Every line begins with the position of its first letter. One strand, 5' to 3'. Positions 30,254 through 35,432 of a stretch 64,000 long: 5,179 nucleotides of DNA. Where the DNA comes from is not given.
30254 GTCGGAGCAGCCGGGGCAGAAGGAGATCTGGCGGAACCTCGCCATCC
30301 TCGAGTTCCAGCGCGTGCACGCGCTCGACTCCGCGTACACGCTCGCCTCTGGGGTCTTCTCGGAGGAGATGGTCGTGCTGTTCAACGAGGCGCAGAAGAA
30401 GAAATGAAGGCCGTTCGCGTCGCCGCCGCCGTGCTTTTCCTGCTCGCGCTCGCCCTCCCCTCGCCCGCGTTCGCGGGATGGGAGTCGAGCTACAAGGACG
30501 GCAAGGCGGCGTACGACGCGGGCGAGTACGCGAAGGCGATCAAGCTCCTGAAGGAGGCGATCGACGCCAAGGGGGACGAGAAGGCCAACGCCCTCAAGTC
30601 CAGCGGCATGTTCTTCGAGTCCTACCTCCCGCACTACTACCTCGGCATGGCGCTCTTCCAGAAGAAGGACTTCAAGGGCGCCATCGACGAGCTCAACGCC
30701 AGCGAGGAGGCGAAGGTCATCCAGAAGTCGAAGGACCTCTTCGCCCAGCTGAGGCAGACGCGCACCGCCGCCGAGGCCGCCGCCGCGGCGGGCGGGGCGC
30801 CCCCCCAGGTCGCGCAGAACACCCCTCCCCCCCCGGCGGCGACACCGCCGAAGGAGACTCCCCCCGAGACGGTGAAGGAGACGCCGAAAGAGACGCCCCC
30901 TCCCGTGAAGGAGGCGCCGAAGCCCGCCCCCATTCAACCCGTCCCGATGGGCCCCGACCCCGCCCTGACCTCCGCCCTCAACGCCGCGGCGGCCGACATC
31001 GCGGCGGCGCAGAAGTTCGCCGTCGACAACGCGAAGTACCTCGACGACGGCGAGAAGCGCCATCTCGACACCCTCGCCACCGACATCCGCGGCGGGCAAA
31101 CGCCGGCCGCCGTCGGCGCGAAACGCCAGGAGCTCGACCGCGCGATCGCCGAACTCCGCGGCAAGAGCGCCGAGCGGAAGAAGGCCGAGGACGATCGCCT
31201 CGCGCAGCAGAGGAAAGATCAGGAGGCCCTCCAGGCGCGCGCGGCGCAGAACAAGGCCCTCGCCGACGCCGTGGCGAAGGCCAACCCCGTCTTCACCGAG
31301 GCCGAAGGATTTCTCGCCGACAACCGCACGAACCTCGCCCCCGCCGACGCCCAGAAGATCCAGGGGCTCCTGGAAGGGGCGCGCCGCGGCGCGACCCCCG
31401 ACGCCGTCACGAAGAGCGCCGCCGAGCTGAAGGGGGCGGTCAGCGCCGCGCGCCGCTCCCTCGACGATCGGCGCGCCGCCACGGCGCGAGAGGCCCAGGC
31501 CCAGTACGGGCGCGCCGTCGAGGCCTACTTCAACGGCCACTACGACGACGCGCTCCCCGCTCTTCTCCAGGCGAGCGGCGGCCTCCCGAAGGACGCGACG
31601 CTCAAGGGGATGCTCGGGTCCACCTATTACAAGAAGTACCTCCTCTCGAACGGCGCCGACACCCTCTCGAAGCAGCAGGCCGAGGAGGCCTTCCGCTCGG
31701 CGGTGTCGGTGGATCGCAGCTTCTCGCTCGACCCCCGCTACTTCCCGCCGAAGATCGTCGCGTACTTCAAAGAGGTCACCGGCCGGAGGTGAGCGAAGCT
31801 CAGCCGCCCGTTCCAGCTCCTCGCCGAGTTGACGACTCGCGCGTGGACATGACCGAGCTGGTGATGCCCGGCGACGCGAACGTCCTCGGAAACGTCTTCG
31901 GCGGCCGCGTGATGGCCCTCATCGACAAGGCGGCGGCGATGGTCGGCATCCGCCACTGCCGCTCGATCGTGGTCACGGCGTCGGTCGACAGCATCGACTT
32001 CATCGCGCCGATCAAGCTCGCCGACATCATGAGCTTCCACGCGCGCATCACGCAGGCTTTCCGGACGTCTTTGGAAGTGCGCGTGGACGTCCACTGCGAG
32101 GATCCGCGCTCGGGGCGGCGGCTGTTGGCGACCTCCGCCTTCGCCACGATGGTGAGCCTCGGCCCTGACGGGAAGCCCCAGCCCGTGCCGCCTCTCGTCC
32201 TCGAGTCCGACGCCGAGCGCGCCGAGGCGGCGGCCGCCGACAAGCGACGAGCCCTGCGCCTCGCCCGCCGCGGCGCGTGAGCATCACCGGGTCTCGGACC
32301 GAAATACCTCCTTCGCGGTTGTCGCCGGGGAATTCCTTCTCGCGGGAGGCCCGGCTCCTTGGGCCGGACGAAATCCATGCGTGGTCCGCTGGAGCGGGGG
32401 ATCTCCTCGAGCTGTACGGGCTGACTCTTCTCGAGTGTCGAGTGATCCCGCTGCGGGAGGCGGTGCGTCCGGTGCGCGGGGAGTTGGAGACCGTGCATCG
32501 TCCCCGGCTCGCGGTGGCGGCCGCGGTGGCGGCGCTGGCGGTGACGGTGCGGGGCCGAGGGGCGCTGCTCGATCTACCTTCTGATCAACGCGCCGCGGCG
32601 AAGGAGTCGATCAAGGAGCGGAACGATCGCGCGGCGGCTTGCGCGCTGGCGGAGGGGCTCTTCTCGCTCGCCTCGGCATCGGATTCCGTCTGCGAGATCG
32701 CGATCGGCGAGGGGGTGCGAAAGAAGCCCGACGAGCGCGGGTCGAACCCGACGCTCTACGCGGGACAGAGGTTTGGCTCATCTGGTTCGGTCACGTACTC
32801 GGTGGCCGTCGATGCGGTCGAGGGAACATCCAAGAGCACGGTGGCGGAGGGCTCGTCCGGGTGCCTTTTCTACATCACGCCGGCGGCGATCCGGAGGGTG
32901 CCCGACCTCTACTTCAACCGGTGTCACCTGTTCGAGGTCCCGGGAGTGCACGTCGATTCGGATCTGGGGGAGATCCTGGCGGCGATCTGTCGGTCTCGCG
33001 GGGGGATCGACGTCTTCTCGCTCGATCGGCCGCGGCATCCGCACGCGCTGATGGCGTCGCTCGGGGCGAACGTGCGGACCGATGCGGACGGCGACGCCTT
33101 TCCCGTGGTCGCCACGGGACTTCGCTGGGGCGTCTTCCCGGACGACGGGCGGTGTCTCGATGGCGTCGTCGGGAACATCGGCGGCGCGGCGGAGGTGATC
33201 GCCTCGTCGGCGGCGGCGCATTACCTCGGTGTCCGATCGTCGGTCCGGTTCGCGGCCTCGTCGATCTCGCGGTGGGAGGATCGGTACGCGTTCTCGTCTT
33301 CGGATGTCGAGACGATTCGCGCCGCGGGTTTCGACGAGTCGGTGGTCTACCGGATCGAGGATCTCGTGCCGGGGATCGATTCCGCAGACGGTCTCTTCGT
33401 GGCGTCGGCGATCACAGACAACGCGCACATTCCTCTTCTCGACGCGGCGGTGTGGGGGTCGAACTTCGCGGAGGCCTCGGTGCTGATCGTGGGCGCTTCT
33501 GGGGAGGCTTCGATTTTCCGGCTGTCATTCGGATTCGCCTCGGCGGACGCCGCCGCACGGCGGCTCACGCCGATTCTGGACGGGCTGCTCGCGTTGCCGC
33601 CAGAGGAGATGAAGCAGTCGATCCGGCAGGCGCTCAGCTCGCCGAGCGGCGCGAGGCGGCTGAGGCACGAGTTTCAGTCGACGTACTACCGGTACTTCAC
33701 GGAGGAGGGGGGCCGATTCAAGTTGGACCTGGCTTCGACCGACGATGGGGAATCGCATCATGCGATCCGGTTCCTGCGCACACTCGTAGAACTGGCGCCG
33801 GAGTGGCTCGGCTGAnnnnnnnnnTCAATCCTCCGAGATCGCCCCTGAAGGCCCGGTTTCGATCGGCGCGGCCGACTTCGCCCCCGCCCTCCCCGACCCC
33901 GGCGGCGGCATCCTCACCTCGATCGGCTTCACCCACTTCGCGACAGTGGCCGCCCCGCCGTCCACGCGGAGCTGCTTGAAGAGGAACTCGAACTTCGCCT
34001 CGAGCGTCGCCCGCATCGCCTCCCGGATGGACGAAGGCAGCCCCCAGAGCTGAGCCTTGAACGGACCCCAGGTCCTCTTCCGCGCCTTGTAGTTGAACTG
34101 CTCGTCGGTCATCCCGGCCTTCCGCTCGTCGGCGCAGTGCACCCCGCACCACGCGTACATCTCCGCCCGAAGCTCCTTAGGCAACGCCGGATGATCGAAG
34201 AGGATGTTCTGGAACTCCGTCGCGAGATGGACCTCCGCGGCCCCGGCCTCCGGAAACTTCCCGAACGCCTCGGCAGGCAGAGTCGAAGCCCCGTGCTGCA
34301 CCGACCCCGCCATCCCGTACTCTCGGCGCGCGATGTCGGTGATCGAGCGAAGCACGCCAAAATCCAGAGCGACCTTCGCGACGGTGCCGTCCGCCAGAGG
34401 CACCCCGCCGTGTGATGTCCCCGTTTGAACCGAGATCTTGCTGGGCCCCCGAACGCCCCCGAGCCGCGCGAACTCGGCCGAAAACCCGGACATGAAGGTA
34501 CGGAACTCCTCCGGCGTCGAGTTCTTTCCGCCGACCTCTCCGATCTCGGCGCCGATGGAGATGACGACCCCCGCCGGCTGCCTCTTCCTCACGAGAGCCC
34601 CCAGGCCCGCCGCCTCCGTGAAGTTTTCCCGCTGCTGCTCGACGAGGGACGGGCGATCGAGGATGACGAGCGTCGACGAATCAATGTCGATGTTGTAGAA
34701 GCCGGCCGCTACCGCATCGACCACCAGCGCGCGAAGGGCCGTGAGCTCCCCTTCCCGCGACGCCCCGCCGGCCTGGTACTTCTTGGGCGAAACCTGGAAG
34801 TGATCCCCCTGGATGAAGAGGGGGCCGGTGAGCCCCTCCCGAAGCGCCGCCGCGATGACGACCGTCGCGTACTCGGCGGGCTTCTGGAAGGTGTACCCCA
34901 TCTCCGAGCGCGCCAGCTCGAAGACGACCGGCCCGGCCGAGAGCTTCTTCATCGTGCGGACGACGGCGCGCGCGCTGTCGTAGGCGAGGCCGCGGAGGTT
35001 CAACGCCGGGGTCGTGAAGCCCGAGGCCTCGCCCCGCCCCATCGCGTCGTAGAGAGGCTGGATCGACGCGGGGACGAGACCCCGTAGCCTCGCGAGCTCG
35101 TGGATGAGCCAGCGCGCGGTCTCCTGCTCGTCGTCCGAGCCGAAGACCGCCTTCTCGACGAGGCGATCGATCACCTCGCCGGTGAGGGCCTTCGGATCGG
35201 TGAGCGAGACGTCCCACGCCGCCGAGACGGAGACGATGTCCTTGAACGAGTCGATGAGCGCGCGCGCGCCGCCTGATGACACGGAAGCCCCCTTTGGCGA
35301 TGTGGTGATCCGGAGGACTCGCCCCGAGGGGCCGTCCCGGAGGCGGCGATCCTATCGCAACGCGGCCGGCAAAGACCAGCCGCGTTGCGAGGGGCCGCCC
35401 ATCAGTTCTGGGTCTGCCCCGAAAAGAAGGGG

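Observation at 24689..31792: Candidate envelope-spanning module: PEGA-ectodomain Ser/Thr kinase, FadL-like outer-membrane channel and two tandem secreted TPR paralogs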

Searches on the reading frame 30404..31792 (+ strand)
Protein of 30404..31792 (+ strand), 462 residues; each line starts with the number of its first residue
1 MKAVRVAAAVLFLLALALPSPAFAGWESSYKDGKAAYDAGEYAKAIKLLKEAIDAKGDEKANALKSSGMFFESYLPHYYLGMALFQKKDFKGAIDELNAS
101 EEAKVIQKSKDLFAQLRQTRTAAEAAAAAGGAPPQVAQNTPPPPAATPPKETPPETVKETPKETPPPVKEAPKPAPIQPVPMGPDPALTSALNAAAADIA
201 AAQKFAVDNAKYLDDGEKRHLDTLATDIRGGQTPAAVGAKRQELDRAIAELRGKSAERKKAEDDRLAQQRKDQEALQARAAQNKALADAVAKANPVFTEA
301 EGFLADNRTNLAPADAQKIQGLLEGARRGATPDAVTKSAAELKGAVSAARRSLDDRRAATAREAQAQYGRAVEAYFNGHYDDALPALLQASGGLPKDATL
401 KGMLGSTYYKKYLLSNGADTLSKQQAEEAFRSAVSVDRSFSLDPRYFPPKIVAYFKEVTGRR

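Call 4: search_protein_families(library=pfam, max_evalue=0.01, proteins=[window:30404-31792:+])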
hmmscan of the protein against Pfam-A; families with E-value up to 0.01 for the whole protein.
window:30404-31792:+ (462 aa): 3 families
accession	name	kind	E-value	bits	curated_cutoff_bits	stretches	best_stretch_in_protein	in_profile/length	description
PF00515.34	TPR_1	-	2.9e-06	27.3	27.8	0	77-95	4-22/34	Tetratricopeptide repeat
PF07719.23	TPR_2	-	2.1e-05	24.7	27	0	77-98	4-25/34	Tetratricopeptide repeat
PF13432.12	TPR_16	-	0.0014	19.5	32.7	1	32-101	3-58/65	Tetratricopeptide repeat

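Call 16: find_homologous_proteins(query=window:30404-31792:+, max_evalue=0.001)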
Query window:30404-31792:+ (462 aa): 6 proteins with E <= 0.001 among 8000 candidates.
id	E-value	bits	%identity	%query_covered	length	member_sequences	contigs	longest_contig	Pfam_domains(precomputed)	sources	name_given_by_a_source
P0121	1.8e-289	978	100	100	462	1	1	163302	PF00515.35,PF07719.24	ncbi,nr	ncbi:MAG: hypothetical protein HY049_02770 [Acidobacteria bacterium]|nr:hypothetical protein [Acidob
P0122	2.2e-166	572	63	95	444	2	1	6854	PF07719.24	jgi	-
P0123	4.7e-166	571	59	99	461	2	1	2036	-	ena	-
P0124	9.6e-125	435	81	55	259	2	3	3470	PF07719.24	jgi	-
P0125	1.7e-106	375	61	65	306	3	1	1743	-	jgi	jgi:hypothetical protein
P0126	5.0e-76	275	37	100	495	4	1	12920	PF07719.24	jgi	jgi:tetratricopeptide (TPR) repeat protein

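Call 58: predict_structure(alignment_id=A5)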
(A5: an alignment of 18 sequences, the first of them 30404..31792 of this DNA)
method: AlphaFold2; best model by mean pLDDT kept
length: 462 residues; sequences in the alignment: 18
mean_pLDDT: 86.3   pTM: 0.52
mean pLDDT of the five models: 86.3, 85.2, 84.0, 83.8, 83.0
residues with pLDDT >= 90: 348; 70-90: 22; 50-70: 39; < 50: 53
segments of 3 or more residues with pLDDT < 50: 1-3, 17-23, 137-164, 166-175
pLDDT, mean of each block of 10 residues (from residue 1): 56 53 73 94 97 81 52 88 97 96 90 94 91 52 37 38 43 42 80 96 97 98 97 96 98 97 97 97 98 98 98 98 97 98 98 96 97 97 97 96 98 94 97 97 96 97 63
secondary structure, 60 per line:
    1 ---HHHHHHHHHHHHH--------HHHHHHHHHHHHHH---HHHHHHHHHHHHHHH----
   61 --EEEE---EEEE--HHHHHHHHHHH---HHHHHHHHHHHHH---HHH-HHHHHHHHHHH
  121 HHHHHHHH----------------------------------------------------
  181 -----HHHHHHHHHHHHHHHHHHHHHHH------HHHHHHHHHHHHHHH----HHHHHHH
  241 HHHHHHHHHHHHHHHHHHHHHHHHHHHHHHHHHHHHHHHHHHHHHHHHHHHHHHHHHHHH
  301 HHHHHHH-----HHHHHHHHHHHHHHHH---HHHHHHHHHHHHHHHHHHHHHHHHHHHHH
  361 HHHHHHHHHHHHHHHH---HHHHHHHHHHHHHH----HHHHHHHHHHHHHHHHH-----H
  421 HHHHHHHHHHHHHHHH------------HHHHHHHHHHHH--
elements in order: H4-16 H25-38 H42-56 E63-66 E70-73 H76-86 H90-102 H110-128 H186-208 H215-229 H234-307 H313-328 H332-376 H380-393 H398-414 H420-436 H449-460
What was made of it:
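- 30404..31792 (+): P4, a secreted 462-aa protein: signal peptide (cleavage ...PAFA|GW), P3N domain (aa ~22-122, nt 30467-30769), disordered Pro/Ala-rich linker (aa 130-185), long helical middle (aa 186-360), P4C domain (aa 361-462, nt 31484-31789). AF2 pLDDT 86.3 (call 58).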

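Call 61: fold_search(model_id=the predicted structure, library=pdb)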
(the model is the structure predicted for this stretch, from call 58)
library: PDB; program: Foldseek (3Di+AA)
matches with E <= 10: 949; with E <= 0.001: 1
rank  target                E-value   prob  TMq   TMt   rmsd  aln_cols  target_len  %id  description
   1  9qhb                  8.8e-05  1.00  0.15  0.25  34.6       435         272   15  Crystal structure of 16-repeat CTPR protein with eliminated coordination sites (released 2025-10-22)
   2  8chy                  1.3e-03  1.00  0.16  0.27  29.4       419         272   16  Crystal structure of an 8-repeat consensus TPR superhelix with Zinc. (released 2024-02-21)
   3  9qhc_A                1.3e-03  1.00  0.17  0.27  34.6       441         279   15  Crystal structure of 8-repeat CTPR protein with eliminated coordination sites (released 2025-10-22)
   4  9qhc_B                2.5e-03  1.00  0.17  0.27  33.9       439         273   14  Crystal structure of 8-repeat CTPR protein with eliminated coordination sites (released 2025-10-22)
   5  2y4t_B                3.3e-03  0.98  0.16  0.17  30.6       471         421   12  Crystal structure of the human co-chaperone P58(IPK) (released 2011-08-10)
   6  2y4t_A                3.8e-03  0.98  0.16  0.18  30.4       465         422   14  Crystal structure of the human co-chaperone P58(IPK) (released 2011-08-10)
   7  6q6g_K                3.9e-03  0.96  0.16  0.14  39.4       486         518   12  Cryo-EM structure of the APC/C-Cdc20-Cdk2-cyclinA2-Cks2 complex, the D1 box class (released 2019-09-11)
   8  6eou                  4.3e-03  0.99  0.15  0.20  32.5       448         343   12  O-GlcNAc transferase TPR domain with the intellectual disability associated mutation L254F (released 2018-05-09)
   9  1w3b_A                5.1e-03  0.99  0.16  0.19  33.8       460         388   14  The superhelical TPR domain of O-linked GlcNAc transferase reveals structural similarities to importin alpha. (released 2004-09-09)
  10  9pkq_A                5.6e-03  0.97  0.15  0.14  42.0       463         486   10  Structure of the cytoplasmic domain of unliganded human Tom70, open and closed conformations (released 2026-03-18)
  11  8dtf_A                6.4e-03  0.96  0.15  0.09  30.1       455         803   12  Cryo-EM structure of the full length Arabidopsis SPY with complete TPRs (released 2023-03-08)
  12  9pkq_B                7.0e-03  0.96  0.15  0.14  41.0       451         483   10  Structure of the cytoplasmic domain of unliganded human Tom70, open and closed conformations (released 2026-03-18)
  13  3ieg_A                7.3e-03  0.90  0.15  0.18  34.3       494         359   12  Crystal Structure of P58(IPK) TPR Domain at 2.5 A (released 2010-03-31)
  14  7dhg_C                7.7e-03  0.96  0.16  0.16  40.4       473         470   11  Crystal structure of SARS-CoV-2 Orf9b complex with human TOM70 (released 2021-05-12)
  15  9gaw_K                1.0e-02  0.91  0.16  0.14  39.1       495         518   12  High-resolution structure of the Anaphase-promoting complex/cyclosome (APC/C) bound to co-activator Cdh1 (released 2024-08-14)
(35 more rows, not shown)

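Call 64: search_protein_families(library=ncbifam, max_evalue=0.01, proteins=[window:30404-31792:+])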
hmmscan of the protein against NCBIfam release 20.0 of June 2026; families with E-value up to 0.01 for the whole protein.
window:30404-31792:+ (462 aa): 2 families
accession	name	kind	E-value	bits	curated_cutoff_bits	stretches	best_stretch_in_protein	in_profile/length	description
NF038027.1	TssQ_fam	subfamily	0.00043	20.8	65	0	30-66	10-46/100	TssQ family T6SS-associated lipoprotein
NF040959.1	MamA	equivalog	0.0049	16.3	200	0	30-103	75-134/204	magnetosome protein MamA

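Call 65: search_protein_families(library=padloc, max_evalue=0.01, proteins=[window:30404-31792:+])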
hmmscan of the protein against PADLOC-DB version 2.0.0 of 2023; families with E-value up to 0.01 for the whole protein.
window:30404-31792:+ (462 aa): 0 families

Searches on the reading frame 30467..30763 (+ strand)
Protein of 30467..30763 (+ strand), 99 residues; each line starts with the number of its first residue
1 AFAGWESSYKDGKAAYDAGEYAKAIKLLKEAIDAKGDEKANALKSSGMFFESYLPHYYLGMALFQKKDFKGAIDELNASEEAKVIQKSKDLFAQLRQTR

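Call 74: find_related_loci(query=A7, collection=metagenome_contigs, flank=7000)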
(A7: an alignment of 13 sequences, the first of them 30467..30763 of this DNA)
Query A7 (99 aa) in metagenome_contigs; peptide patterns used: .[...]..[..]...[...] (x = any residue, [..] = any of these).
125 stretches matched a pattern; 90 encode a relative of the query (tblastn E <= 1e-3); the best 80 are kept; 80 distinct loci.
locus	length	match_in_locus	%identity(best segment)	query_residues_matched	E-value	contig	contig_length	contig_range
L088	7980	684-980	86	1-99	2e-57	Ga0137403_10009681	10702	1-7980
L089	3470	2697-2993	86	1-99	2e-57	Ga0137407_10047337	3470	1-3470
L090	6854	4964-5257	76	2-99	9e-49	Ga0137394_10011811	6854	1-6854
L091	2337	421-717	72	1-99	2e-47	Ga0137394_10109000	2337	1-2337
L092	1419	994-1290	72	1-99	4e-47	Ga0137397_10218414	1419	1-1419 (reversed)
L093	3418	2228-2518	67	1-97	5e-43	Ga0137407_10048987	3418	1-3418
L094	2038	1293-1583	62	3-99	1e-38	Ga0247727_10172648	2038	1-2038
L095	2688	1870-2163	53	2-99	3e-30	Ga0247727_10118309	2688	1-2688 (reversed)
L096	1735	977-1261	54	4-98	4e-28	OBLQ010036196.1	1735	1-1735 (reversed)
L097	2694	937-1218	41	5-99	7e-19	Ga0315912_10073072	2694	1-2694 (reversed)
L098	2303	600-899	38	1-99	5e-16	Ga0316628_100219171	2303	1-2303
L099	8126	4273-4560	37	2-99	1e-15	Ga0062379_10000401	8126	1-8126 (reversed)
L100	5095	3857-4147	39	1-99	7e-15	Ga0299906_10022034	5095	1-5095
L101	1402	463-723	39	1-88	4e-14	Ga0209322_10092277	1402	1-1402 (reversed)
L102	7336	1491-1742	39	5-89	8e-14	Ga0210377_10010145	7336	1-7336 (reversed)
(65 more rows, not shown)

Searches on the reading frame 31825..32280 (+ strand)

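Call 4: search_protein_families(library=pfam, max_evalue=0.01, proteins=[window:31825-32280:+])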
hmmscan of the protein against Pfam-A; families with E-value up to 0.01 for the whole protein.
window:31825-32280:+ (151 aa): 1 family
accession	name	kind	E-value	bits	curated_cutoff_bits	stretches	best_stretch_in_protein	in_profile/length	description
PF03061.28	4HBT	-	8.1e-20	71.4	20.6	1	22-96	2-77/79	Thioesterase superfamily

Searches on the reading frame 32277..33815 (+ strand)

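Call 4: search_protein_families(library=pfam, max_evalue=0.01, proteins=[window:32277-33815:+])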
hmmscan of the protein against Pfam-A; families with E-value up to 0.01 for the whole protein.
window:32277-33815:+ (512 aa): 1 family
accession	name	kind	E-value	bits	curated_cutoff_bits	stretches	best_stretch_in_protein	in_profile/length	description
PF03320.18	FBPase_glpX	-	2.8e-19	69.6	27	1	113-384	27-275/307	Bacterial fructose-1,6-bisphosphatase, glpX-encoded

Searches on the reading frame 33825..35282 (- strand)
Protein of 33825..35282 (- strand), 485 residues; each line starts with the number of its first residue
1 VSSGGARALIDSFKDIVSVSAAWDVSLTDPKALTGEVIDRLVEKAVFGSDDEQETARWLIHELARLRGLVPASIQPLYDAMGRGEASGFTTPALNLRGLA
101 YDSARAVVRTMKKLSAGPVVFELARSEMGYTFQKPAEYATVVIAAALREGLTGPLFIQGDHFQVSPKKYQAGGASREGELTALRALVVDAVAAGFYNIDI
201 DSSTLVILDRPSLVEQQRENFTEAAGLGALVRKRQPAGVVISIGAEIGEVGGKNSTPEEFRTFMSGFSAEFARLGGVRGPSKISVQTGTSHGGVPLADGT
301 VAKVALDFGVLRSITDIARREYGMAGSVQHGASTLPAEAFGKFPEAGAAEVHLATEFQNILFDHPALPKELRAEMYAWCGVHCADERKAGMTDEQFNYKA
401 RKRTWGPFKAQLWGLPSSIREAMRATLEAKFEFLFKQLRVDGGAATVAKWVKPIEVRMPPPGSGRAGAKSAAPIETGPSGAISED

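Call 76: search_protein_families(library=pfam, max_evalue=0.00001, proteins=[window:33825-35282:-])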
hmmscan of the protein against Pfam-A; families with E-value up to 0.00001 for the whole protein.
window:33825-35282:- (485 aa): 2 families
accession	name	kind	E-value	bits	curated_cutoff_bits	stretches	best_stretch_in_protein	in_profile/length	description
PF01116.26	F_bP_aldolase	-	1.9e-10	41.2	25.5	1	85-365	11-241/277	Fructose-bisphosphate aldolase class-II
PF08013.17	GatZ_KbaZ-like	-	9e-06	25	26.7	0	129-259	55-184/420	D-tagatose-1,6-bisphosphate aldolase subunit GatZ/KbaZ-like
